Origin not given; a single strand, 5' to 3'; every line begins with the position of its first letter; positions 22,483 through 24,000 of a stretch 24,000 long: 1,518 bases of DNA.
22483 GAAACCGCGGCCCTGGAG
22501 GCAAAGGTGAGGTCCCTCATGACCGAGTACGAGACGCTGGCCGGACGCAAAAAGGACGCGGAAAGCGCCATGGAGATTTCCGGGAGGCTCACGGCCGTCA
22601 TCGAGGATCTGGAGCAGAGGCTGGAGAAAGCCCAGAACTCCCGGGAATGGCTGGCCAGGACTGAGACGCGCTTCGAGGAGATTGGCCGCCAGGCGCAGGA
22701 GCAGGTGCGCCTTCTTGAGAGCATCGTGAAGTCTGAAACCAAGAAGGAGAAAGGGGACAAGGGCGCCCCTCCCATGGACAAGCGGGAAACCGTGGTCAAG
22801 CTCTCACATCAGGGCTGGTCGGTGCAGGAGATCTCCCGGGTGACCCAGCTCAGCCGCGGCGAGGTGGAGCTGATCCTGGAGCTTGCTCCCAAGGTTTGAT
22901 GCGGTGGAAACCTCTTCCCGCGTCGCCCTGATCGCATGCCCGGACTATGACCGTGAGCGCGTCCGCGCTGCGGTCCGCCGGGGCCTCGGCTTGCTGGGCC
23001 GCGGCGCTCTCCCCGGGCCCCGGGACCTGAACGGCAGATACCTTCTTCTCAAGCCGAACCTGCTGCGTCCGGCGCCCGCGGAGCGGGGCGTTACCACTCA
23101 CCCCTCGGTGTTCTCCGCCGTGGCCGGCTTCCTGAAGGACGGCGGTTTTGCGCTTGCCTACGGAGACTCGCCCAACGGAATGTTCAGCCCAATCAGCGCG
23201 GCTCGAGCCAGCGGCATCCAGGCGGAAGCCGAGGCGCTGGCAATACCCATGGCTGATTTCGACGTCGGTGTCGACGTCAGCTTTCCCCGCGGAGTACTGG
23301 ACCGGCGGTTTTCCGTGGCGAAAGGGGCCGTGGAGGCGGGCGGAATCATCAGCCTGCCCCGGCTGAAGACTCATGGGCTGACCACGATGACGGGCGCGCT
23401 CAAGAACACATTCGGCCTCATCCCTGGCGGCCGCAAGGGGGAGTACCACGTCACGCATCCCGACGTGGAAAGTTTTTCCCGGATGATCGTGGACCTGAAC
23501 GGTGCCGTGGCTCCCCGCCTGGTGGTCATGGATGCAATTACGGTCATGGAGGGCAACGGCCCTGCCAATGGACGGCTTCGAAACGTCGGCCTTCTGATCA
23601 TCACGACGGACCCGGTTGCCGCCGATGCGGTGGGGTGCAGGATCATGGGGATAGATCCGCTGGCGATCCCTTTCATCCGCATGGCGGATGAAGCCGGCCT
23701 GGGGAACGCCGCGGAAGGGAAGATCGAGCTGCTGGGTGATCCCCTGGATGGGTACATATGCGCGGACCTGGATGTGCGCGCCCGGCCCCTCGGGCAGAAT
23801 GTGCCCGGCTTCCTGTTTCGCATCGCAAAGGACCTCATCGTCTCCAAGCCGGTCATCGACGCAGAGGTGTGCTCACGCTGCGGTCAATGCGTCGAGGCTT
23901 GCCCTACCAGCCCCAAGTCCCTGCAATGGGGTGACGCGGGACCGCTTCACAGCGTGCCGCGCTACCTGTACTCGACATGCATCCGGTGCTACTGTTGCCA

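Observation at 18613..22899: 1428-aa membrane-tethered repeat protein with no recognisable family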

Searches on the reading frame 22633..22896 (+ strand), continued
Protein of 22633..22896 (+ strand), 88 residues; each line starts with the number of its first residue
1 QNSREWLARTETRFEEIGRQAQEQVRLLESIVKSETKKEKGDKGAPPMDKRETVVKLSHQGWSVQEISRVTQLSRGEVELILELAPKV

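Call 83: search_protein_families(library=ncbifam, alignment_id=A3, max_evalue=10)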
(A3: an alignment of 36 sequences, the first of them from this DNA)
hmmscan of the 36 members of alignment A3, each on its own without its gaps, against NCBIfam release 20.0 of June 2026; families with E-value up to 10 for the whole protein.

A. member 1, seq(88 aa): 6 families
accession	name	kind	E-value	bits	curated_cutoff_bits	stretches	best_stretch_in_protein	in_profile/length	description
NF047515.1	SpiroCoCo_C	equivalog_domain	3.6e-31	108.5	125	1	1-82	231-313/313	SpiroCoCo family coiled-coil protein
NF040595.1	HTH_Cbp1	equivalog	0.023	14.6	140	1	47-82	48-83/135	CRISPR DNA repeat-binding protein Cbp1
NF033491.1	BA3454_fam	equivalog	0.029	13.9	40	1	8-26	21-39/43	BA3454 family stress response protein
TIGR00721.1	tfx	subfamily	0.058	13.3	60.25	1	49-81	9-41/137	Tfx family DNA-binding protein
NF009188.0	PRK12536.1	subfamily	0.078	12.9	250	1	47-79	140-172/190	RNA polymerase sigma factor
TIGR02937.1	sigma70-ECF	superfamily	0.085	12.5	42.9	1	48-83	118-155/165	sigma-70 family RNA polymerase sigma factor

B. families by the number of members that match (of 36 scanned): 28 families (the first 25 are shown)
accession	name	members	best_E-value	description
NF047515.1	SpiroCoCo_C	36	2.3e-34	SpiroCoCo family coiled-coil protein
TIGR00721.1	tfx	19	0.0024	Tfx family DNA-binding protein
NF040595.1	HTH_Cbp1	13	0.0014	CRISPR DNA repeat-binding protein Cbp1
TIGR04111.1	BcepMu_gp16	10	0.0034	phage-associated protein, BcepMu gp16 family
NF033491.1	BA3454_fam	8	0.021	BA3454 family stress response protein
TIGR02937.1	sigma70-ECF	6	0.028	sigma-70 family RNA polymerase sigma factor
NF003055.0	PRK03975.1-2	5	0.007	putative transcriptional regulator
NF033545.0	transpos_IS630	4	0.019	IS630 family transposase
TIGR01784.1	T_den_put_tspse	4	0.044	Rpn family recombination-promoting nuclease/putative transposase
NF007227.0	PRK09645.1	3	0.045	sigma-70 family RNA polymerase sigma factor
NF011882.0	PRK15355.1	3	0.15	type III secretion system protein SsaI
NF009188.0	PRK12536.1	2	0.013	RNA polymerase sigma factor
NF002334.0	PRK01294.1-2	2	0.025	lipase secretion chaperone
NF033546.1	transpos_IS21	2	0.043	IS21 family transposase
NF007176.0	PRK09607.1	1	0.0039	30S ribosomal protein S11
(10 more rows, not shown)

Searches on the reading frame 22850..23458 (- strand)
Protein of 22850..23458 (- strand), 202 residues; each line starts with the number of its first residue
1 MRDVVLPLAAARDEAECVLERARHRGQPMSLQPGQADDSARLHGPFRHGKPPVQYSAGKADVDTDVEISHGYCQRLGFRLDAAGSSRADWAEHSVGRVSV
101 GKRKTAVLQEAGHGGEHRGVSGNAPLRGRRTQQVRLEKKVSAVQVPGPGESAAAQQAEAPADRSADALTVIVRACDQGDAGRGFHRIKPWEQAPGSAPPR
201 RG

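Call 10: search_protein_families(library=pfam, proteins=[window:22850-23458:-], max_evalue=0.001)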
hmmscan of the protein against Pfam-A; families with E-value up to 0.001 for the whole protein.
window:22850-23458:- (202 aa): 0 families

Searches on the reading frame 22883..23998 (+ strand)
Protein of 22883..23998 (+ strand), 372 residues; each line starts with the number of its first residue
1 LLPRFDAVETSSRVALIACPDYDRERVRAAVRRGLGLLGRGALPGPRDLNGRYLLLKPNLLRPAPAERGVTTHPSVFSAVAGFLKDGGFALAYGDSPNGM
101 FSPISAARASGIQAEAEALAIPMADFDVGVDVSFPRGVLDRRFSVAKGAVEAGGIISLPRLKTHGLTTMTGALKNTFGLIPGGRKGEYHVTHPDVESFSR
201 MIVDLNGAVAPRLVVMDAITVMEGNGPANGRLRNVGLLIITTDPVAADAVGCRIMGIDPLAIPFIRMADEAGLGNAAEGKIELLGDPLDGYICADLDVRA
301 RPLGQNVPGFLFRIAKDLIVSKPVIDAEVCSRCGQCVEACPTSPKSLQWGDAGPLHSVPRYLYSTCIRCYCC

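Call 42: search_protein_families(library=pfam, proteins=[window:22883-23998:+], max_evalue=0.01)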
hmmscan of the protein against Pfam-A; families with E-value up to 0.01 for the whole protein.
window:22883-23998:+ (372 aa): 7 families
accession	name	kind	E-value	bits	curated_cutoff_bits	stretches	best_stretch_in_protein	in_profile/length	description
PF04015.17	DUF362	-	6.4e-52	177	24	1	55-253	2-200/200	Domain of unknown function (DUF362)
PF00037.32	Fer4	-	6.2e-06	26.2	21.1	1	323-342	1-20/24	4Fe-4S binding domain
PF12797.12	Fer4_2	-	1.6e-05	25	24.5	1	322-342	2-22/22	4Fe-4S binding domain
PF13237.11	Fer4_10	-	3.2e-05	24.2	25.5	1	322-372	1-48/53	4Fe-4S dicluster domain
PF12837.12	Fer4_6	-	0.00075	19.8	25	1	322-342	1-21/24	4Fe-4S binding domain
PF12800.12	Fer4_4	-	0.0039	17.9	24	1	328-342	2-16/17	4Fe-4S binding domain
PF12838.12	Fer4_7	-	0.0044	17.9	27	1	321-342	29-50/52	4Fe-4S dicluster domain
